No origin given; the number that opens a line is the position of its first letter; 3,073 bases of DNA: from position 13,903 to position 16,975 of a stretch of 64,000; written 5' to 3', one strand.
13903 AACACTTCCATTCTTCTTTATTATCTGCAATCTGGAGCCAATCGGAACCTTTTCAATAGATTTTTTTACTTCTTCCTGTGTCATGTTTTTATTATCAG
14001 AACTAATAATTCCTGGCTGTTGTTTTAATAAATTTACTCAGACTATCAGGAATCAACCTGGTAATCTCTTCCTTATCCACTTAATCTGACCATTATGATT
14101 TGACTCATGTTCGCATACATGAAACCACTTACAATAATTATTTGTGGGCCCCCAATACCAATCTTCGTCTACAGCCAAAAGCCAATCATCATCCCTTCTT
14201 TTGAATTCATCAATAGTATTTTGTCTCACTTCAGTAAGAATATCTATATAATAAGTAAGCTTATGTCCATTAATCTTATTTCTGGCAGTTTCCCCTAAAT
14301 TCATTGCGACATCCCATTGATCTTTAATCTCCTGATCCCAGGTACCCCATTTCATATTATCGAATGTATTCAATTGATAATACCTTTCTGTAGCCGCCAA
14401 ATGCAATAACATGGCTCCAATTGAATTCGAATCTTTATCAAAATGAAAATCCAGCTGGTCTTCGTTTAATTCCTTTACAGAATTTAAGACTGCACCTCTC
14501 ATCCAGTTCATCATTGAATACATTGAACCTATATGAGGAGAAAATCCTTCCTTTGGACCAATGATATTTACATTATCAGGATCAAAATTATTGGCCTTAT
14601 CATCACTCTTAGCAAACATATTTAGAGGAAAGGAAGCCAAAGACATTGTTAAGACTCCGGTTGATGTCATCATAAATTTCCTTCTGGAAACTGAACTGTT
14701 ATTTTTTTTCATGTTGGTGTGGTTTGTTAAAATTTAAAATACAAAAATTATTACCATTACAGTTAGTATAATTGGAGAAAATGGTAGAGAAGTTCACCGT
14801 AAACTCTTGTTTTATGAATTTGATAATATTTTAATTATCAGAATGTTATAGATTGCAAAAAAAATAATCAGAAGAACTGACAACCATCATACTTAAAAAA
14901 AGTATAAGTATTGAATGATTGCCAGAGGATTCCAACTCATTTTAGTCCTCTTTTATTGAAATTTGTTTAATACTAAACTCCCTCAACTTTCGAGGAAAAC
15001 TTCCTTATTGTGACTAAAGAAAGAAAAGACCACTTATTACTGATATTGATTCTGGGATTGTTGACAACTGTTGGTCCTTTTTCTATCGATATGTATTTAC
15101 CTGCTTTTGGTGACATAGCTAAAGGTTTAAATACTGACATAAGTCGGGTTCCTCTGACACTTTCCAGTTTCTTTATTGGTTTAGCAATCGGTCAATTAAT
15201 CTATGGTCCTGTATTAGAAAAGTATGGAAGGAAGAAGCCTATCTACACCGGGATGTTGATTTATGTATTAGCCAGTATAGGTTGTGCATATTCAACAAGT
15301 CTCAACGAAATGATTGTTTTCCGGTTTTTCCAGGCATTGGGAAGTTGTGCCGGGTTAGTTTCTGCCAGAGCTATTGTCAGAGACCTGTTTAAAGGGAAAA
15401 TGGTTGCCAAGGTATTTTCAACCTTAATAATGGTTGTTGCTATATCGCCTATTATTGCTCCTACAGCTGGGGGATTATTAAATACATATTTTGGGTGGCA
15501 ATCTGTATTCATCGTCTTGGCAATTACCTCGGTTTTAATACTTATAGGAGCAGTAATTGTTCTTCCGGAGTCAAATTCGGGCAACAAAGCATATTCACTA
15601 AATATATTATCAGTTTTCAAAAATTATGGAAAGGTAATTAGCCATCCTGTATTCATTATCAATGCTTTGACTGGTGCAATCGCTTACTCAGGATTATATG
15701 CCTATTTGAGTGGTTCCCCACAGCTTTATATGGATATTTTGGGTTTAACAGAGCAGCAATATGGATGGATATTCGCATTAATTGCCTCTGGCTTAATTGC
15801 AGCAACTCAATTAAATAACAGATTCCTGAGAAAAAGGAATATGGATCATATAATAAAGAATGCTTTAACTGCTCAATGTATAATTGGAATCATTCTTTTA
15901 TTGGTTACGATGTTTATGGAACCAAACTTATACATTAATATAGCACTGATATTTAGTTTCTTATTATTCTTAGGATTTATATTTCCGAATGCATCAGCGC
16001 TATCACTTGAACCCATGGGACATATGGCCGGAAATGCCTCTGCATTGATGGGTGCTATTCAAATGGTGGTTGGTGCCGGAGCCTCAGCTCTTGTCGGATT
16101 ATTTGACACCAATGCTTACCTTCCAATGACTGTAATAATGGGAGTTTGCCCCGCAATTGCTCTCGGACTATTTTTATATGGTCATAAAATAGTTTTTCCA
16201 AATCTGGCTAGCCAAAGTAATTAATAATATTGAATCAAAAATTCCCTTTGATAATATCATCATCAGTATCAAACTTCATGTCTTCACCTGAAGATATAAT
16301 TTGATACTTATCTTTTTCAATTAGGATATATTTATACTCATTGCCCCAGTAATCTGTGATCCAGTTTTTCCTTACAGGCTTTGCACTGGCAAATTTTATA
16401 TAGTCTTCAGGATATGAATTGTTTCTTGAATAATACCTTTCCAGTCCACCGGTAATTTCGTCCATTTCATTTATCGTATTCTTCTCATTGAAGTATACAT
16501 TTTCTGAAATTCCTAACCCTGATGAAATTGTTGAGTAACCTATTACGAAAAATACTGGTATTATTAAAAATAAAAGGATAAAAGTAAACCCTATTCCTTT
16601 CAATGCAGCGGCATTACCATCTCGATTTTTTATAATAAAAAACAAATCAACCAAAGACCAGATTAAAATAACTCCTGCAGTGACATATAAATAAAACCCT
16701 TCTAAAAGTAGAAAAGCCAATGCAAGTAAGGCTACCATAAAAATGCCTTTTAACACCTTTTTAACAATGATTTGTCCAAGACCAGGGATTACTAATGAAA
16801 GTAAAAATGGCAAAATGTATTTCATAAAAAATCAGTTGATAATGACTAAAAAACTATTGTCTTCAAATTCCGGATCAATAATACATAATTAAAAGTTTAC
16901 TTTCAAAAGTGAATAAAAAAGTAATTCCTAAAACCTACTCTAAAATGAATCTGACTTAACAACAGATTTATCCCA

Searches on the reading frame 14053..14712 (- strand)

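Call 4: search_protein_families(library=pfam, proteins=[window:14053-14712:-], max_evalue=0.01)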
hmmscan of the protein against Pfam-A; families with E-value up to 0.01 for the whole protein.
window:14053-14712:- (219 aa): 3 families
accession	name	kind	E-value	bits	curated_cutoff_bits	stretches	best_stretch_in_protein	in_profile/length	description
PF04978.18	MST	-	1.1e-09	39.4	27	1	66-217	4-147/149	Mycothiol-S-transferase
PF12867.12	DinB_2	-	8.4e-07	29.9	24.8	1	70-210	4-128/128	DinB superfamily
PF05163.17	DinB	-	3.8e-06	27.4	23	1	63-210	7-138/165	DinB family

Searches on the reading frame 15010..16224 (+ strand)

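Call 4: search_protein_families(library=pfam, proteins=[window:15010-16224:+], max_evalue=0.01)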
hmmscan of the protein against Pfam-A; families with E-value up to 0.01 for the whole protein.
window:15010-16224:+ (404 aa): 3 families
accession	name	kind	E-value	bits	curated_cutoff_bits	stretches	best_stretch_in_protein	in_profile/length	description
PF07690.21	MFS_1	-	3.4e-42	145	33.4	1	17-356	3-344/347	Major Facilitator Superfamily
PF00083.30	Sugar_tr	-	1.4e-09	37.8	22.3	1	46-188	47-194/452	Sugar (and other) transporter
PF05977.19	MFS_3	-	0.0026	16.7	27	1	82-316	90-317/524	Transmembrane secretion effector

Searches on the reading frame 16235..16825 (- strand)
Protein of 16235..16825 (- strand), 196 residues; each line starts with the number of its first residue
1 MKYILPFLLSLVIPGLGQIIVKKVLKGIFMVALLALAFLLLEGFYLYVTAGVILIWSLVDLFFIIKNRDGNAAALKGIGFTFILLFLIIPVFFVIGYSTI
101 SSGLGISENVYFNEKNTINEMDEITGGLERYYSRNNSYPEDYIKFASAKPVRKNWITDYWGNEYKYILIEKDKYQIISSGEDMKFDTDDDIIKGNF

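Call 4: search_protein_families(library=pfam, proteins=[window:16235-16825:-], max_evalue=0.01)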
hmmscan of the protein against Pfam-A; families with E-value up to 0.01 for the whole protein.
window:16235-16825:- (196 aa): 1 family
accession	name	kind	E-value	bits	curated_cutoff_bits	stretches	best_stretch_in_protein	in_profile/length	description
PF08334.16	T2SSG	-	9e-05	22.9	21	1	115-189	12-100/108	Type II secretion system (T2SS), protein G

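Call 49: search_protein_families(library=ncbifam, proteins=[window:16235-16825:-], max_evalue=0.001)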
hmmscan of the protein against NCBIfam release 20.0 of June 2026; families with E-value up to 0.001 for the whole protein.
window:16235-16825:- (196 aa): 0 families
